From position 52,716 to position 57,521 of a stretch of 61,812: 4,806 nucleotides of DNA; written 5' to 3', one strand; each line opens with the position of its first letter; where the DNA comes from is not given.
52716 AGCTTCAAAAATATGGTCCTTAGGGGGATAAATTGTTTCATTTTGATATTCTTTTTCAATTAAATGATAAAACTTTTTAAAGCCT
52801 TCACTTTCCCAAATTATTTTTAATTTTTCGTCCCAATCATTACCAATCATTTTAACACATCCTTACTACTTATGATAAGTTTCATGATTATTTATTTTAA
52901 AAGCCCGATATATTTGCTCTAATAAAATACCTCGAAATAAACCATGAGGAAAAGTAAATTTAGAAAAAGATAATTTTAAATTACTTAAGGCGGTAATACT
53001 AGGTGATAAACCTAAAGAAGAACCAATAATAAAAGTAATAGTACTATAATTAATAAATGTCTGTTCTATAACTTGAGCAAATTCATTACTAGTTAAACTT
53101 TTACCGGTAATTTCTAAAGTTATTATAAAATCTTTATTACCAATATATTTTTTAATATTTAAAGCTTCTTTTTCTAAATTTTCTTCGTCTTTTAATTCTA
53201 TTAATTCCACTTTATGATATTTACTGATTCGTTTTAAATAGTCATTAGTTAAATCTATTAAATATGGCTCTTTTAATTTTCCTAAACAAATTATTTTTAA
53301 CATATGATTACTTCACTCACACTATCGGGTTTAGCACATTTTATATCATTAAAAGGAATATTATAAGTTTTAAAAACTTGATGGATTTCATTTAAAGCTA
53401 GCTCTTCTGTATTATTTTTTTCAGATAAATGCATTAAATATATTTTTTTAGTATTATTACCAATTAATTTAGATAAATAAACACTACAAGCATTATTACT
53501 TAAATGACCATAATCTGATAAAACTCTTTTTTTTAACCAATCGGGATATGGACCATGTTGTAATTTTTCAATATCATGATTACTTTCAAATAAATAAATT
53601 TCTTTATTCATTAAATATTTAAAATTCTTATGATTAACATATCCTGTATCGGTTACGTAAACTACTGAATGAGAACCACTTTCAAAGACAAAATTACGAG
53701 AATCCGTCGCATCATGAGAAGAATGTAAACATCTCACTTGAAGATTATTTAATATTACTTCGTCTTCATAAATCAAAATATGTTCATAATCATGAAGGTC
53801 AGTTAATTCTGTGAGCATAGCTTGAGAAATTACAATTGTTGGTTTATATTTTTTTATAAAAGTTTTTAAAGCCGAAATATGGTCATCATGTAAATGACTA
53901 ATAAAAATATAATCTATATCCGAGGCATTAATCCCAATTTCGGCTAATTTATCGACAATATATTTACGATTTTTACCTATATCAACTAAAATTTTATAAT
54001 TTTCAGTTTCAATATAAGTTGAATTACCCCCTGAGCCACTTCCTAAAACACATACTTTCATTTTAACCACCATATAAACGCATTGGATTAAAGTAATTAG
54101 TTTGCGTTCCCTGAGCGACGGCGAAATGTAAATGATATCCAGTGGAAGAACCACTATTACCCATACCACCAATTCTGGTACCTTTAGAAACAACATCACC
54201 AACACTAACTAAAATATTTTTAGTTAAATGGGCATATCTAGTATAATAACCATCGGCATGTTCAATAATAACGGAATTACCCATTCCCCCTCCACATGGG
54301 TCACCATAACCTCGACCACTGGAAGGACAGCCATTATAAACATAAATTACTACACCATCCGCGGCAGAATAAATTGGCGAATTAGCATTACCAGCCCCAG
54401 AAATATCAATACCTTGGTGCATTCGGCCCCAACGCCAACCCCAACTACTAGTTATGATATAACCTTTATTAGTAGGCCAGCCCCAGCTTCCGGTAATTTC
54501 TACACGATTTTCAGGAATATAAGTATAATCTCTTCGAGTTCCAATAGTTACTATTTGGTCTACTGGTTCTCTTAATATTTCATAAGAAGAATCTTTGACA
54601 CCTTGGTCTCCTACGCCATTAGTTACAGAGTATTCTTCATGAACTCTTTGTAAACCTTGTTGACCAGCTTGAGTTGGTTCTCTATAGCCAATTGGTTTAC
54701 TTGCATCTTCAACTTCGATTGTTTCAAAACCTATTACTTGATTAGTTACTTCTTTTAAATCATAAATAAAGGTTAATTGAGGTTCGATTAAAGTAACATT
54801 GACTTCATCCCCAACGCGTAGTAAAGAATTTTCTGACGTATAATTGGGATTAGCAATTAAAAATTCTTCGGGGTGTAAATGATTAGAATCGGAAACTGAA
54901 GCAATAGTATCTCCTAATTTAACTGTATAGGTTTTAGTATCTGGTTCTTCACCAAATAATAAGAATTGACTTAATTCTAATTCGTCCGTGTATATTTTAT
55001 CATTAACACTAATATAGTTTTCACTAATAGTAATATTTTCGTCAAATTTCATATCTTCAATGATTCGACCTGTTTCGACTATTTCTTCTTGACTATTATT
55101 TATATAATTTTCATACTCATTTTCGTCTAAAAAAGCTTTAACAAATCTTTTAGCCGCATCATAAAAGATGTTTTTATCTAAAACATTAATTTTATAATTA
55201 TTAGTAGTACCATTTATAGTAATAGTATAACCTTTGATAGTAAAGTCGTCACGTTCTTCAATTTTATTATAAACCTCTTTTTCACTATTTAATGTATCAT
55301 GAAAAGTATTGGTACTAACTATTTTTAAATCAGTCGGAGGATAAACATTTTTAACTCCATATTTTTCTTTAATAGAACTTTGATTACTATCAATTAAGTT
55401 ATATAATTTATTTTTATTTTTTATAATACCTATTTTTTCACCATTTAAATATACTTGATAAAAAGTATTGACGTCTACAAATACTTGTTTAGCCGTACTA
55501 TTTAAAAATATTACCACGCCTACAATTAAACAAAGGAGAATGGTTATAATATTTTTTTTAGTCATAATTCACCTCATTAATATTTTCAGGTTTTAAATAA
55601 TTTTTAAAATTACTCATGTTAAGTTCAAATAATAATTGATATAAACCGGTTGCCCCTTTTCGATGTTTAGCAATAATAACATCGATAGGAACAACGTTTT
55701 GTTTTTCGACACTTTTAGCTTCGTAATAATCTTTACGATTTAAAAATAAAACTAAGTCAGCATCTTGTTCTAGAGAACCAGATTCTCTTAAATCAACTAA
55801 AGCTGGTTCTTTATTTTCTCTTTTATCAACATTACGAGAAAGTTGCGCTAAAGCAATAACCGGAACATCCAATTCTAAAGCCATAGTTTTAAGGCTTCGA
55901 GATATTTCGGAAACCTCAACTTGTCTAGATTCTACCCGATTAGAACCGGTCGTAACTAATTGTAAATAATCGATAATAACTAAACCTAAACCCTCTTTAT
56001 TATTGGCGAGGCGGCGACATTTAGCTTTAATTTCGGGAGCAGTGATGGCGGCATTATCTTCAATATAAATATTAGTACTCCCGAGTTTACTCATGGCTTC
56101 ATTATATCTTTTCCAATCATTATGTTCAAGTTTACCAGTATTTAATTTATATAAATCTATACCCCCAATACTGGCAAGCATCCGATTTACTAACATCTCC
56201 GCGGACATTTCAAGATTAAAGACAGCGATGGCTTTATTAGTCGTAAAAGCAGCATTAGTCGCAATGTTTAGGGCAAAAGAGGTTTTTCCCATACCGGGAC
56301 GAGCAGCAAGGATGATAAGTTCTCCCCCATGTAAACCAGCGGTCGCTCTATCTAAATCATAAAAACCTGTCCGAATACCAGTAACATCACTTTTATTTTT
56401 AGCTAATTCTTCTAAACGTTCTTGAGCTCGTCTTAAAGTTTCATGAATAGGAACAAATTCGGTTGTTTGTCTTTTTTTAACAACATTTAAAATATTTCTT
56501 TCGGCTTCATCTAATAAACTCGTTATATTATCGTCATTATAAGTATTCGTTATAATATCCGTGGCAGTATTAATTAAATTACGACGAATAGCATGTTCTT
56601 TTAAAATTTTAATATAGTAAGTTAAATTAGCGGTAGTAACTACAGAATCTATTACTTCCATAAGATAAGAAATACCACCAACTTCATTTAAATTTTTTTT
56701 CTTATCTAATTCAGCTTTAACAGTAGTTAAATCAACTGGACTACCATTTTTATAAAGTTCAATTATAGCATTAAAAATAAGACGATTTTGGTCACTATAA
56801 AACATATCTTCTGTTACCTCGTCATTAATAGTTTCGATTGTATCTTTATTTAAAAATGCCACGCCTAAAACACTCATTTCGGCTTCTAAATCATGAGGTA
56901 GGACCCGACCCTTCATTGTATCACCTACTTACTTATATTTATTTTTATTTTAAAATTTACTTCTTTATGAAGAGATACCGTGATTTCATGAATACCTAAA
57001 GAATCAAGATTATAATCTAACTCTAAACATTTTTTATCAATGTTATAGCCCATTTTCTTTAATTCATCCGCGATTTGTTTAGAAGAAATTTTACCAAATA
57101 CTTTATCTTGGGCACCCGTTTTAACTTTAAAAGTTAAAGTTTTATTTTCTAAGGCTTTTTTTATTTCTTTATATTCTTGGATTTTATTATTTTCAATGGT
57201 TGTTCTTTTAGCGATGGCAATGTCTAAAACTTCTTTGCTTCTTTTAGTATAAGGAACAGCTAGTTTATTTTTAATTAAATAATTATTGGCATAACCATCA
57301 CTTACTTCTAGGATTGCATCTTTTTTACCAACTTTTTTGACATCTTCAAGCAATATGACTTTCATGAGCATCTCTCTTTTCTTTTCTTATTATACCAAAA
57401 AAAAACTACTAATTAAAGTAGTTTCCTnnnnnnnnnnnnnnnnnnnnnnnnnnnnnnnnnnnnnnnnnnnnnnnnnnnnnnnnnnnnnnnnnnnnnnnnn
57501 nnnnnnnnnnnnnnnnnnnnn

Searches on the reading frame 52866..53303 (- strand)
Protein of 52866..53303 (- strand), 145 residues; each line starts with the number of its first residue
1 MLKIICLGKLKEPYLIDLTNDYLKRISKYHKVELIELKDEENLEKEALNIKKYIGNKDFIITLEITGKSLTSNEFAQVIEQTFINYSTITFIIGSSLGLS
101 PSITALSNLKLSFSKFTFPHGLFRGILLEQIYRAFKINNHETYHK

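Call 103: search_protein_families(library=pfam, proteins=[window:52866-53303:-], max_evalue=0.01)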
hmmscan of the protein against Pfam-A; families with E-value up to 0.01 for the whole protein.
window:52866-53303:- (145 aa): 1 family
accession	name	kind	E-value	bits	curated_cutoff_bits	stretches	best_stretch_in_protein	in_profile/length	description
PF02590.22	SPOUT_MTase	-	5.9e-45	153.5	27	1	2-144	3-154/154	Predicted SPOUT methyltransferase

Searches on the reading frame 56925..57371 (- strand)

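Call 103: search_protein_families(library=pfam, proteins=[window:56925-57371:-], max_evalue=0.01)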
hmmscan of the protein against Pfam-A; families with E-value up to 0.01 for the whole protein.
window:56925-57371:- (148 aa): 3 families
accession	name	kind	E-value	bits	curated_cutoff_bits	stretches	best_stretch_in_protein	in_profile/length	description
PF03948.19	Ribosomal_L9_C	-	3.8e-23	82.2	23.2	1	66-147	2-85/86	Ribosomal protein L9, C-terminal domain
PF01281.25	Ribosomal_L9_N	-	2.5e-20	72.2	20.7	1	3-47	1-45/47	Ribosomal protein L9, N-terminal domain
PF08461.16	HTH_12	-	0.0032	17.8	21.4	0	95-115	14-34/66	Ribonuclease R winged-helix domain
